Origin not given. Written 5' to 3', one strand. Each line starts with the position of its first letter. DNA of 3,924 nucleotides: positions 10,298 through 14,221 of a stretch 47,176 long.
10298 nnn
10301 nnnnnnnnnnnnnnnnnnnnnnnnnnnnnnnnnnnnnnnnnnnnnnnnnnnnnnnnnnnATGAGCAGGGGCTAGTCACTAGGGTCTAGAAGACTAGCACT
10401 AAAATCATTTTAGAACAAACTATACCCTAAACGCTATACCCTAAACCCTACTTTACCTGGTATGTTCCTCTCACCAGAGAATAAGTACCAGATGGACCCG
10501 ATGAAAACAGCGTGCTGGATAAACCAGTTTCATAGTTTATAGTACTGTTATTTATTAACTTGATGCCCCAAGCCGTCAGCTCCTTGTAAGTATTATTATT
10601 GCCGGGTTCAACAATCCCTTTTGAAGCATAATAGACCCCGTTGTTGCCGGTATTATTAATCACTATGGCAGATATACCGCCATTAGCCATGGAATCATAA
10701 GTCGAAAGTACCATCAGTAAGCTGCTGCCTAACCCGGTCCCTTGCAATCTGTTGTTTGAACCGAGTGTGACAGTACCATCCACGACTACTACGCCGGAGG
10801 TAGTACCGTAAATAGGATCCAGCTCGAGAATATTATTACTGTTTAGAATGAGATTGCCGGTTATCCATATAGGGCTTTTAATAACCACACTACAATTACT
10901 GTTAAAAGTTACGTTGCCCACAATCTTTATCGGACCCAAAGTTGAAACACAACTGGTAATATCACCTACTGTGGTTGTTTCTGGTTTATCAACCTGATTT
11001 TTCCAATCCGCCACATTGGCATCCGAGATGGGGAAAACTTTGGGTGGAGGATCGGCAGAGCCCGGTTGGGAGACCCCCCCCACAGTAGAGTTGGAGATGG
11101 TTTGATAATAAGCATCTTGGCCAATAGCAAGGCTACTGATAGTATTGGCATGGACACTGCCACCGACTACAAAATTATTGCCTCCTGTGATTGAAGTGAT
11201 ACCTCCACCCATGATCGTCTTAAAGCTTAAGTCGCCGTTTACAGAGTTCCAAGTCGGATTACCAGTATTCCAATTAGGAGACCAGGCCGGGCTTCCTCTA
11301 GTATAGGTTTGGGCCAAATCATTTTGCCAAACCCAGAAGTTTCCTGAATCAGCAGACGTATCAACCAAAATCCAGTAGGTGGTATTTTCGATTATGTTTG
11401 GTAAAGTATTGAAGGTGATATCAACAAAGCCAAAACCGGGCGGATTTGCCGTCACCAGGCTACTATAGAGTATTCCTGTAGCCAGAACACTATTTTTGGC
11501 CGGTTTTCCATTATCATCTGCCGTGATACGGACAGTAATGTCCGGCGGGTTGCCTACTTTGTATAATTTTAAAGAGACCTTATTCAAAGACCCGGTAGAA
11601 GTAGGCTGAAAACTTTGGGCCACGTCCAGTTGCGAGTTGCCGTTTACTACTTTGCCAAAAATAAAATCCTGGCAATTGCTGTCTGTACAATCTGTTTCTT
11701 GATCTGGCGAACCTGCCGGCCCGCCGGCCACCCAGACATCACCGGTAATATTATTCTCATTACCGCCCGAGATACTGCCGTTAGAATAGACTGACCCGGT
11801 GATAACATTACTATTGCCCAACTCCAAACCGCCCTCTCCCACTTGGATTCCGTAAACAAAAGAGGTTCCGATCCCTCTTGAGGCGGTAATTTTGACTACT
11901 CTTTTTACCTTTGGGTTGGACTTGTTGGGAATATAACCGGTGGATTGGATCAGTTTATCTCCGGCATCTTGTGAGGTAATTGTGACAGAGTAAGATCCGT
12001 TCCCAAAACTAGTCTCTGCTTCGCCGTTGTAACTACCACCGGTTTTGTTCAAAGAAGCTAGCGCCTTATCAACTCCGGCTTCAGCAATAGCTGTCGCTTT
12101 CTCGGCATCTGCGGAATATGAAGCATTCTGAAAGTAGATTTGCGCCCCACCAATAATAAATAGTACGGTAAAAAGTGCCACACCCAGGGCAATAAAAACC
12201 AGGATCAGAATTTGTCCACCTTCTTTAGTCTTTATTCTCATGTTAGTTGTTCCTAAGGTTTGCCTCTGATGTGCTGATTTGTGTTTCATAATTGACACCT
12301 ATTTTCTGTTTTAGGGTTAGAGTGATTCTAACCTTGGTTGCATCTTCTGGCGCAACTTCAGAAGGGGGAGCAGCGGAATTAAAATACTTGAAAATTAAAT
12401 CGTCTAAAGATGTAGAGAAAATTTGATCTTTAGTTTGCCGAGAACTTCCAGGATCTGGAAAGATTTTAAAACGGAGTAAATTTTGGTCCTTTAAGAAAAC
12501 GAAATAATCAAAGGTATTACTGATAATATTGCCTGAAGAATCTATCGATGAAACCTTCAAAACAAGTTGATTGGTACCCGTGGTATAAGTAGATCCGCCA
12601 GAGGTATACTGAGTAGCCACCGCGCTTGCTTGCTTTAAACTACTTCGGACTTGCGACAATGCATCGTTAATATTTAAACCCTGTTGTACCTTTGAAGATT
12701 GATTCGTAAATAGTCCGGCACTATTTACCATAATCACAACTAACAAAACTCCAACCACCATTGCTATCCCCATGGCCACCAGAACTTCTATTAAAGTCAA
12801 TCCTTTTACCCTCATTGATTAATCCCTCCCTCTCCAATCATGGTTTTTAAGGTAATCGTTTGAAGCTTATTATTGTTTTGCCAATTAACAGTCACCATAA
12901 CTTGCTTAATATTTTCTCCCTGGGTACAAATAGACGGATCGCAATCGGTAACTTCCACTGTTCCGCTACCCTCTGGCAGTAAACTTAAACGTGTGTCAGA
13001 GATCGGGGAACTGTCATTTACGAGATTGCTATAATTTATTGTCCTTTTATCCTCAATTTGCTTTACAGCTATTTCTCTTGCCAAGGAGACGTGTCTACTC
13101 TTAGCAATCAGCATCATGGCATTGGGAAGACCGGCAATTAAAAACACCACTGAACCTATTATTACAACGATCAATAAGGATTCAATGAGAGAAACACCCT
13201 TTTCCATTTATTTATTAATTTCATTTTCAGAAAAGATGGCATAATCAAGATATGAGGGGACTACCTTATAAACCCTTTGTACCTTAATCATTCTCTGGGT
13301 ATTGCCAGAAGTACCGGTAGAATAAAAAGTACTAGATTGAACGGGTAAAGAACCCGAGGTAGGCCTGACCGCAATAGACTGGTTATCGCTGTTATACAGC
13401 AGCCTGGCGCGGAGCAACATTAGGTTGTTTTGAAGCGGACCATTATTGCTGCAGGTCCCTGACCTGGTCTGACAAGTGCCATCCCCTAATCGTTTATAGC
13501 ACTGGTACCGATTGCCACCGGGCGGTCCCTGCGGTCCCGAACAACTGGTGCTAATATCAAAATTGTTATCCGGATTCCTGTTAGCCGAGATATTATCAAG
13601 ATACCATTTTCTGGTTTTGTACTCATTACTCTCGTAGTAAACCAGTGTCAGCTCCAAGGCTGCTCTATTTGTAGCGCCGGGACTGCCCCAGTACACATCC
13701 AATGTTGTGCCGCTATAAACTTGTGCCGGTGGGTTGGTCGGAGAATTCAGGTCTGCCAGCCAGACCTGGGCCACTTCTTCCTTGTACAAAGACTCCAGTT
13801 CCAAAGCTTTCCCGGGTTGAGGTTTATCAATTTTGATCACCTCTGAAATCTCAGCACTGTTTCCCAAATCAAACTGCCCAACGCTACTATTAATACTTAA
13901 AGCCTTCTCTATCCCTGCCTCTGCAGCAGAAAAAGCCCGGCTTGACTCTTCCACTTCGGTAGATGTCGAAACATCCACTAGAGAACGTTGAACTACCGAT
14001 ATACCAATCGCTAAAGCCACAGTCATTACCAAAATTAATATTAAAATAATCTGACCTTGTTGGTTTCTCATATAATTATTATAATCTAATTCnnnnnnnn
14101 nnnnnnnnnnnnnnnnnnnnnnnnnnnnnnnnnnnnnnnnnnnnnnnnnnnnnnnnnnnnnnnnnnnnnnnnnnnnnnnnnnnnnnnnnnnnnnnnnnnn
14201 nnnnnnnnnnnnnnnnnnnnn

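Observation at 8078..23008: Eighteen-gene, single-strand, secretin-less type IV pilus locus with eleven pilin-like genes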

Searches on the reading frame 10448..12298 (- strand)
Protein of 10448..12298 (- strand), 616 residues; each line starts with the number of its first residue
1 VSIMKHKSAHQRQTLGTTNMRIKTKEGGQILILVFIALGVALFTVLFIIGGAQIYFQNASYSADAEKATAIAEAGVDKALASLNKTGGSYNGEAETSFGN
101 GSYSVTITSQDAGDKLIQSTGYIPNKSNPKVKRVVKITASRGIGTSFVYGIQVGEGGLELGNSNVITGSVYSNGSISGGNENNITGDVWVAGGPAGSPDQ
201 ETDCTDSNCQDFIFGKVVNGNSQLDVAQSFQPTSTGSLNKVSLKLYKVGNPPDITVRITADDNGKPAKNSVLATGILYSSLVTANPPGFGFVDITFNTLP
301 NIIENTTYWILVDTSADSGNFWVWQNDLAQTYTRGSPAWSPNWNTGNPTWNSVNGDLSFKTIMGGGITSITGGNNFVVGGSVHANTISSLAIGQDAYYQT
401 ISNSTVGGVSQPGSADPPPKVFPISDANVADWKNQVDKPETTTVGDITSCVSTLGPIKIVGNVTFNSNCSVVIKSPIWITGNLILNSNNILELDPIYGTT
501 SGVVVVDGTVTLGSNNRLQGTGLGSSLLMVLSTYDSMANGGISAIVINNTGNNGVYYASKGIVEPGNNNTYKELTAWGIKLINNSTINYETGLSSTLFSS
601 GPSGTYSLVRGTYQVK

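Call 5: search_protein_families(library=pfam, proteins=[window:10448-12298:-], max_evalue=0.01)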
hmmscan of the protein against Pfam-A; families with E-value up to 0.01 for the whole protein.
window:10448-12298:- (616 aa): 0 families

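Call 6: search_protein_families(library=ncbifam, proteins=[window:10448-12298:-], max_evalue=0.01)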
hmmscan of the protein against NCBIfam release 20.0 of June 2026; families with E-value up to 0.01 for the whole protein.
window:10448-12298:- (616 aa): 1 family
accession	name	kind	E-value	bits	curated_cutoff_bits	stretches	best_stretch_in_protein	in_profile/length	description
NF041539.1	choice_anch_R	domain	3.8e-07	30.2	30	1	223-354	17-145/155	choice-of-anchor R domain-containing protein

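Call 16: search_protein_families(library=pfam, proteins=[window:10448-12298:-], max_evalue=10)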
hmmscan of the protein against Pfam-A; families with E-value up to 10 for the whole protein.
window:10448-12298:- (616 aa): 0 families

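Call 31: search_solved_structures(query=A1, max_evalue=1)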
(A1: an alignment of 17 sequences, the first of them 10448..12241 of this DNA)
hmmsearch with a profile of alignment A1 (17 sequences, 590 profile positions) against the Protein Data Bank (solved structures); distinct sequences matched with E-value up to 1: 0.

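Call 38: predict_structure(alignment_id=A1)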
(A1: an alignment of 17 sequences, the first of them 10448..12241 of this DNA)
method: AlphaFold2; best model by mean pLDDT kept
length: 597 residues; sequences in the alignment: 17
mean_pLDDT: 78.5   pTM: 0.71
mean pLDDT of the five models: 78.5, 72.8, 72.2, 71.9, 64.9
residues with pLDDT >= 90: 137; 70-90: 330; 50-70: 85; < 50: 45
segments of 3 or more residues with pLDDT < 50: 1-9, 125-130, 571-597
pLDDT, mean of each block of 10 residues (from residue 1): 43 75 78 64 77 78 62 68 81 65 83 76 48 81 86 87 89 64 66 88 91 83 86 89 88 89 71 83 88 87 82 73 79 86 73 91 90 92 93 81 79 82 89 89 94 90 94 78 87 90 68 88 88 83 83 77 78 31 38 33
secondary structure, 60 per line:
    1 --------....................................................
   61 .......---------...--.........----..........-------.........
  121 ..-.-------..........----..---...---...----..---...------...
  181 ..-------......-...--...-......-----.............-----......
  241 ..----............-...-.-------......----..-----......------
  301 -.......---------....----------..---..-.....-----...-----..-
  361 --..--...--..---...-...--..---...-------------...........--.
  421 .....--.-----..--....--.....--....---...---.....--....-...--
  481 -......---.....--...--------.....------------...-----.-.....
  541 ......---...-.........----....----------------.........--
elements in order: H9-67 E77-79 E82-90 E95-104 E112-122 E132-141 E151-153 E157-159 E169-171 E178-182 E190-195 E197-199 E202-204 E206-211 E217-229 E235-242 E247-258 E272-277 E289-294 E302-308 E318-321 E340-344 E350-352 E367-369 E377-379 E381-383 E391-393 H407-417 E423-425 E438-441 E444-448 E451-454 E458-460 E464-468 E471-474 E482-487 E491-495 E498-500 E509-513 E526-528 E536-546 E550-552 E554-562 E567-570 E587-595

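Call 49: fold_search(model_id=the predicted structure, library=pdb)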
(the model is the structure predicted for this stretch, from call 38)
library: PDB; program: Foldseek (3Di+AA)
matches with E <= 10: 487; with E <= 0.001: 2
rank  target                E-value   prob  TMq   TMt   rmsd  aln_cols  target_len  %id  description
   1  9euj_G                7.4e-06  1.00  0.23  0.17   5.2       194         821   17  Cryo-EM structure of Staphylococcus aureus bacteriophage phi812 baseplate in the post-contraction state - sheath initi (released 2025-04-09)
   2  9eui_Q                1.0e-05  1.00  0.21  0.14   7.4       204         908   16  Cryo-EM structure of Staphylococcus aureus bacteriophage phi812 baseplate in the post-contraction state - complete (released 2025-04-09)
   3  7toj                  7.4e-03  1.00  0.16  0.25   8.0       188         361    8  Crystal structure of carbohydrate esterase CspAcXE, apoenzyme (released 2022-04-13)
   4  4jdo_C                7.7e-03  0.90  0.13  0.29  15.2       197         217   14  Secreted chlamydial protein pgp3, coiled-coil deletion (released 2013-06-05)
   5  4jdo_D                9.8e-03  0.94  0.13  0.31  14.4       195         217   14  Secreted chlamydial protein pgp3, coiled-coil deletion (released 2013-06-05)
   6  4jdo_E                9.8e-03  0.91  0.13  0.29  14.1       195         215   15  Secreted chlamydial protein pgp3, coiled-coil deletion (released 2013-06-05)
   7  4jdn_C                1.0e-02  0.96  0.13  0.38  11.8       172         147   15  Secreted Chlamydial Protein PGP3, C-terminal Domain (released 2013-06-05)
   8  4jdm_C                1.2e-02  0.93  0.13  0.24  11.8       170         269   15  Secreted Chlamydial Protein PGP3, full-length (released 2013-06-05)
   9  4jdo_A                1.2e-02  0.90  0.13  0.29  14.8       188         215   16  Secreted chlamydial protein pgp3, coiled-coil deletion (released 2013-06-05)
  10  4jdo_B                1.4e-02  0.93  0.13  0.29  12.0       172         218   16  Secreted chlamydial protein pgp3, coiled-coil deletion (released 2013-06-05)
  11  8yzn                  1.6e-02  0.98  0.13  0.15  10.9       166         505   14  Crystal structural analysis of PaL (released 2024-04-17)
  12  4jdo_H                1.8e-02  0.91  0.13  0.29  12.0       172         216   16  Secreted chlamydial protein pgp3, coiled-coil deletion (released 2013-06-05)
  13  4jdn_B                1.9e-02  0.95  0.13  0.41  11.6       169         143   18  Secreted Chlamydial Protein PGP3, C-terminal Domain (released 2013-06-05)
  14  8yzo                  2.2e-02  0.96  0.12  0.14  10.8       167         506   13  Crystal structural analysis of PaL mutant L297M (released 2024-04-17)
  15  4jdm_B                2.4e-02  0.85  0.12  0.23  10.6       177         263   15  Secreted Chlamydial Protein PGP3, full-length (released 2013-06-05)
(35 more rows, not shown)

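Call 81: search_protein_families(library=pfam, alignment_id=A1, max_evalue=0.01)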
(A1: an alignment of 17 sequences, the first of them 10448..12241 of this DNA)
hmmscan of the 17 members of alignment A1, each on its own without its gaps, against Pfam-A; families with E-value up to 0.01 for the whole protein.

A. member 1, window:10448-12241:- (597 aa): 0 families

B. families by the number of members that match (of 17 scanned): 1 family
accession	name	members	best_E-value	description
PF23981.1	DUF7305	2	0.00042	Domain of unknown function (DUF7305)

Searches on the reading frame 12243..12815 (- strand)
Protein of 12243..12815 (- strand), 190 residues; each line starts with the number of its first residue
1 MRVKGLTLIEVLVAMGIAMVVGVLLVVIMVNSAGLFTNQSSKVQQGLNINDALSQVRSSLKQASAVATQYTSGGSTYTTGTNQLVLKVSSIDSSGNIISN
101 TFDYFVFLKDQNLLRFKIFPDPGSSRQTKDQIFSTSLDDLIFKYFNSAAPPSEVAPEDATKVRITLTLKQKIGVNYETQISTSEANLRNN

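Call 5: search_protein_families(library=pfam, proteins=[window:12243-12815:-], max_evalue=0.01)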
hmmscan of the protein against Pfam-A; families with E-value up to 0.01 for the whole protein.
window:12243-12815:- (190 aa): 1 family
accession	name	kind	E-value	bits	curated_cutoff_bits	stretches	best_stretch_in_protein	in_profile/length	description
PF07963.17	N_methyl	-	0.00083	19.3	21.2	1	2-25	3-26/27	Prokaryotic N-terminal methylation motif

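Call 16: search_protein_families(library=pfam, proteins=[window:12243-12815:-], max_evalue=10)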
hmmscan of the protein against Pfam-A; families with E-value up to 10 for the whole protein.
window:12243-12815:- (190 aa): 3 families
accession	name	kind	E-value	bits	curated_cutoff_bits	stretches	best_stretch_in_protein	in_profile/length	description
PF07963.17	N_methyl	-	0.00083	19.3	21.2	1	2-25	3-26/27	Prokaryotic N-terminal methylation motif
PF11021.13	DUF2613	-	0.049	14.2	22.1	1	12-51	3-42/55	Protein of unknown function (DUF2613)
PF17786.7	Mannosidase_ig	-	0.078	13.9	23.4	1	73-110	59-91/91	Mannosidase Ig/CBM-like domain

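Call 47: search_solved_structures(query=A4, max_evalue=10)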
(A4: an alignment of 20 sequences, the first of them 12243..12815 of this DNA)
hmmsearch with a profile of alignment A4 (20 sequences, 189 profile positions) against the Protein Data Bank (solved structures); distinct sequences matched with E-value up to 10: 1.
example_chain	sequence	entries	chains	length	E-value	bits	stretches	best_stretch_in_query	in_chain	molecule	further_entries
1iij_A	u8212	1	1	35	1.2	11.8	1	12-37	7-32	ERBB-2 RECEPTOR PROTEIN-TYROSINE KINASE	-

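Call 55: search_protein_families(library=ncbifam, proteins=[window:12243-12815:-], max_evalue=0.1)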
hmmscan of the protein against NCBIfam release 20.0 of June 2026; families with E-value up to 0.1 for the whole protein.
window:12243-12815:- (190 aa): 10 families
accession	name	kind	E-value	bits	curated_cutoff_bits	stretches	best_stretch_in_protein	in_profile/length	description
TIGR02523.1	type_IV_pilV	equivalog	2.4e-05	24.8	52.2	1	4-79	2-77/139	type IV pilus modification protein PilV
TIGR02599.1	TIGR02599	subfamily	9.6e-05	21.8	256.5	1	5-64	1-60/361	Verru_Chthon cassette protein C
NF038304.1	EPS_HpsC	equivalog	0.00073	19.2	200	1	3-63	20-80/318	hormogonium polysaccharide secretion pseudopilin HpsC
TIGR01707.1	gspI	equivalog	0.0046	17.4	44.35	1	5-39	1-31/101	type II secretion system minor pseudopilin GspI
NF007848.0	PRK10557.1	equivalog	0.0091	15.3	120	1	2-58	9-61/192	prepilin peptidase-dependent protein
NF041002.1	pilin_ComGF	equivalog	0.011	16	80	1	4-68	2-63/139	competence type IV pilus minor pilin ComGF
NF041013.1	T4P_ComGE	equivalog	0.018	15.2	49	1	2-30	2-30/83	competence type IV pilus minor pilin ComGE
NF041840.1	rnfG_Methano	equivalog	0.022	14.3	230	1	17-102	8-92/189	Rnf electron transport complex subunit RnfG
NF007800.0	PRK10506.1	equivalog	0.07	12.9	158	0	4-68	9-62/163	prepilin peptidase-dependent protein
NF006453.0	PRK08808.1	equivalog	0.079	12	295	0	2-46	5-48/211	type II secretion system protein J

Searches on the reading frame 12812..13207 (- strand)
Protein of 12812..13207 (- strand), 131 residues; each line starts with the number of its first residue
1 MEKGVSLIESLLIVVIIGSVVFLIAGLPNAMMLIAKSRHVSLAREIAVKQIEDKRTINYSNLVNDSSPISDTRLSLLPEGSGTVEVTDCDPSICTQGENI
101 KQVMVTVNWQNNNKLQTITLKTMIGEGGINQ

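Call 5: search_protein_families(library=pfam, proteins=[window:12812-13207:-], max_evalue=0.01)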
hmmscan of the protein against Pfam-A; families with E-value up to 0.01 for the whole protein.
window:12812-13207:- (131 aa): 0 families

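Call 16: search_protein_families(library=pfam, proteins=[window:12812-13207:-], max_evalue=10)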
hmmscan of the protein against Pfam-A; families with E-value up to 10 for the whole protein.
window:12812-13207:- (131 aa): 1 family
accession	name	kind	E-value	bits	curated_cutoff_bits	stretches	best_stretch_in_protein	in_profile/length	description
PF07963.17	N_methyl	-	4.3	7.5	21.2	0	2-25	4-26/27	Prokaryotic N-terminal methylation motif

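Call 46: search_solved_structures(query=A3, max_evalue=10)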
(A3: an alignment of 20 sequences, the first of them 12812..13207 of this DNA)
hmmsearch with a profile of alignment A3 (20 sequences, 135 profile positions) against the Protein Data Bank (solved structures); distinct sequences matched with E-value up to 10: 9.
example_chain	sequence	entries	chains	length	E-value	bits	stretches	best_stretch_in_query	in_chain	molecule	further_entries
9egp_A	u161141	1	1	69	0.05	16.6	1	4-26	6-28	Geopilin domain 1 protein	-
7tgg_A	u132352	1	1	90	0.1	15.6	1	4-26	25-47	Geopilin domain 1 protein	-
5cwf_A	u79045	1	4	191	0.11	15.4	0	27-69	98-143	Designed helical repeat protein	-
9lab_B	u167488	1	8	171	0.26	14.3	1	4-44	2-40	MSHA major pilin subunit MshA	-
9laa_A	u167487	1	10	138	0.36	13.8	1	3-26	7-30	Type IV pilin protein PilA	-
8tob_GA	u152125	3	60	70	0.63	13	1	11-49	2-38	Fimbrial protein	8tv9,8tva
5g23_A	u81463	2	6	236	0.79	12.7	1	5-36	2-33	TYPE-IV LIKE PILIN TTHA1219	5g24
8tj2_C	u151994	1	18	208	1.4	11.9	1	10-44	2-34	Type IV major pilin protein PilA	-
7d3u_A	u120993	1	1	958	2.9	10.9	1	9-45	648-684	Monovalent Na+/H+ antiporter subunit A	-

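Call 55: search_protein_families(library=ncbifam, proteins=[window:12812-13207:-], max_evalue=0.1)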
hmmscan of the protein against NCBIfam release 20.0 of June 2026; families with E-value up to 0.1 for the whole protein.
window:12812-13207:- (131 aa): 0 families

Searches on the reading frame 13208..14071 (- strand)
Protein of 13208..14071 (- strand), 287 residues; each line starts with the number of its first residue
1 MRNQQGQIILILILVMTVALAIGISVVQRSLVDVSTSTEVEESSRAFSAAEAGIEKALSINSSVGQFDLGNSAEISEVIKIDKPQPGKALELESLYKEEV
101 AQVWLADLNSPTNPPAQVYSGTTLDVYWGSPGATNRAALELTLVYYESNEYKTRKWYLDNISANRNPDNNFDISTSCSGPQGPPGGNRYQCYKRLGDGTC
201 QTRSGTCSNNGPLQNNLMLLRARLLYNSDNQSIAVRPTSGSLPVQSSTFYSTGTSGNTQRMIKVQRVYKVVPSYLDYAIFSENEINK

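Call 5: search_protein_families(library=pfam, proteins=[window:13208-14071:-], max_evalue=0.01)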
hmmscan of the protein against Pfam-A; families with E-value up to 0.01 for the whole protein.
window:13208-14071:- (287 aa): 1 family
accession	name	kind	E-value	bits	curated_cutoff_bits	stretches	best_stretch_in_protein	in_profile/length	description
PF14341.11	PilX_N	-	0.0031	17.9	25.5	1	5-55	1-51/51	PilX N-terminal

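Call 6: search_protein_families(library=ncbifam, proteins=[window:13208-14071:-], max_evalue=0.01)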
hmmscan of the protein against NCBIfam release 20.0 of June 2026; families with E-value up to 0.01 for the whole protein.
window:13208-14071:- (287 aa): 0 families

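Call 16: search_protein_families(library=pfam, proteins=[window:13208-14071:-], max_evalue=10)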
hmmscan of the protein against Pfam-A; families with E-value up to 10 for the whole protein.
window:13208-14071:- (287 aa): 2 families
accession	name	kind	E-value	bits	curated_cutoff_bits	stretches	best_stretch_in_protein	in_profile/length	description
PF14341.11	PilX_N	-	0.0031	17.9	25.5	1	5-55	1-51/51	PilX N-terminal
PF13314.11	DUF4083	-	0.16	12.4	25.4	1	8-37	6-35/57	Domain of unknown function (DUF4083)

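Call 30: search_solved_structures(query=A2, max_evalue=1)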
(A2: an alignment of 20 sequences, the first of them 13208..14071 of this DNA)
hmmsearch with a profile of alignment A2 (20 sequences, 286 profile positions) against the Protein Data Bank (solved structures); distinct sequences matched with E-value up to 1: 0.

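Call 40: predict_structure(alignment_id=A2)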
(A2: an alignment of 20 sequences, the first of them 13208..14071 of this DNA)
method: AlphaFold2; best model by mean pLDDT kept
length: 287 residues; sequences in the alignment: 20
mean_pLDDT: 82.4   pTM: 0.70
mean pLDDT of the five models: 82.4, 81.4, 81.3, 81.3, 79.4
residues with pLDDT >= 90: 126; 70-90: 105; 50-70: 46; < 50: 10
segments of 3 or more residues with pLDDT < 50: 281-287
pLDDT, mean of each block of 10 residues (from residue 1): 71 86 73 71 93 93 89 89 93 85 90 89 92 85 92 89 72 73 74 82 57 90 90 92 94 93 85 52 43
secondary structure, 60 per line:
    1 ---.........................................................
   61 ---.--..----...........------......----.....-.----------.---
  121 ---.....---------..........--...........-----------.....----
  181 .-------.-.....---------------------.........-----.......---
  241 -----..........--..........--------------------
elements in order: H4-60 E73-83 E90-95 E100-104 E124-128 E138-147 E150-160 E172-176 E191-195 E217-225 E231-237 E246-255 E258-267

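Call 50: fold_search(model_id=the predicted structure, library=pdb)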
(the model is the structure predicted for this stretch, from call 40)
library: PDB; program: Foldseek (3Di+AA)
matches with E <= 10: 1147; with E <= 0.001: 0
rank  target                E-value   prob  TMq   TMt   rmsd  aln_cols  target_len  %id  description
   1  8h2i_bC               3.5e-03  0.57  0.18  0.12  15.8       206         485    8  Near-atomic structure of five-fold averaged PBCV-1 capsid (released 2022-11-16)
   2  5mm2_B                6.7e-03  0.54  0.18  0.20  12.5       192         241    8  nora virus structure (released 2017-12-20)
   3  1w99                  7.9e-03  0.57  0.19  0.11  14.6       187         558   12  Mosquito-larvicidal toxin Cry4Ba from Bacillus thuringiensis ssp. Israelensis (released 2005-04-11)
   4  2zey_A                1.4e-02  0.44  0.17  0.27  13.8       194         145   11  Family 16 carbohydrate binding module (released 2008-03-04)
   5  8kb4                  2.2e-02  0.16  0.13  0.11  15.1       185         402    9  Cryo-EM structure of human TMEM87A A308M (released 2024-07-10)
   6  2zey_B                2.6e-02  0.60  0.21  0.33  12.1       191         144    9  Family 16 carbohydrate binding module (released 2008-03-04)
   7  4moa                  2.6e-02  0.25  0.17  0.10  16.9       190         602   10  Crystal structure of CRY4BA-R203Q TOXIN (released 2014-12-10)
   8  5aot                  2.9e-02  0.92  0.22  0.48   7.4       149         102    5  Very high resolution structure of a novel carbohydrate binding module from Ruminococcus flavefaciens FD-1 endoglucanase  (released 2016-06-22)
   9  1uww_B                3.2e-02  0.51  0.22  0.31  14.4       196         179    9  X-ray crystal structure of a non-crystalline cellulose specific carbohydrate-binding module: CBM28. (released 2004-05-13)
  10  7wwn                  3.2e-02  0.11  0.11  0.15  15.4       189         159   13  Structure of hypothetical protein TTHA1873 from Thermus thermophilus with Potassium mercuric iodide (released 2022-04-06)
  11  4wen_A                3.2e-02  0.09  0.12  0.13  21.4       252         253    8  Co-complex structure of the F4 fimbrial adhesin FaeG variant ac with llama single domain antibody V2 (released 2015-02-04)
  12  3jb4_A                3.4e-02  0.47  0.19  0.24  14.0       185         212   12  Structure of Ljungan virus: insight into picornavirus packaging (released 2015-10-21)
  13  4wem_A                3.6e-02  0.14  0.14  0.16  21.2       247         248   10  Co-complex structure of the F4 fimbrial adhesin FaeG variant ac with llama single domain antibody V1 (released 2015-02-04)
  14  5fx8_U                3.6e-02  0.10  0.14  0.14  20.5       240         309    8  Complete structure of manganese lipoxygenase of Gaeumannomyces graminis and partial structure of zonadhesin of Komagat (released 2016-06-22)
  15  7m54_I                3.8e-02  0.69  0.21  0.33   9.3       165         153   10  Crystallographic structure of a cubic crystal form of STMV grown from bromide (released 2021-12-15)
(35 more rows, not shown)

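Call 80: search_protein_families(library=pfam, alignment_id=A2, max_evalue=0.01)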
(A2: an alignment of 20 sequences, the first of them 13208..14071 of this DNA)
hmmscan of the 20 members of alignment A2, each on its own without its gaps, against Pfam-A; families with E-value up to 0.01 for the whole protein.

A. member 1, window:13208-14071:- (287 aa): 1 family
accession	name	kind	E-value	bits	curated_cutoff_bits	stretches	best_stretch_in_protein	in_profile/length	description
PF14341.11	PilX_N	-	0.0031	17.9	25.5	1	5-55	1-51/51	PilX N-terminal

B. families by the number of members that match (of 20 scanned): 1 family
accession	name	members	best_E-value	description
PF14341.11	PilX_N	16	1.2e-05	PilX N-terminal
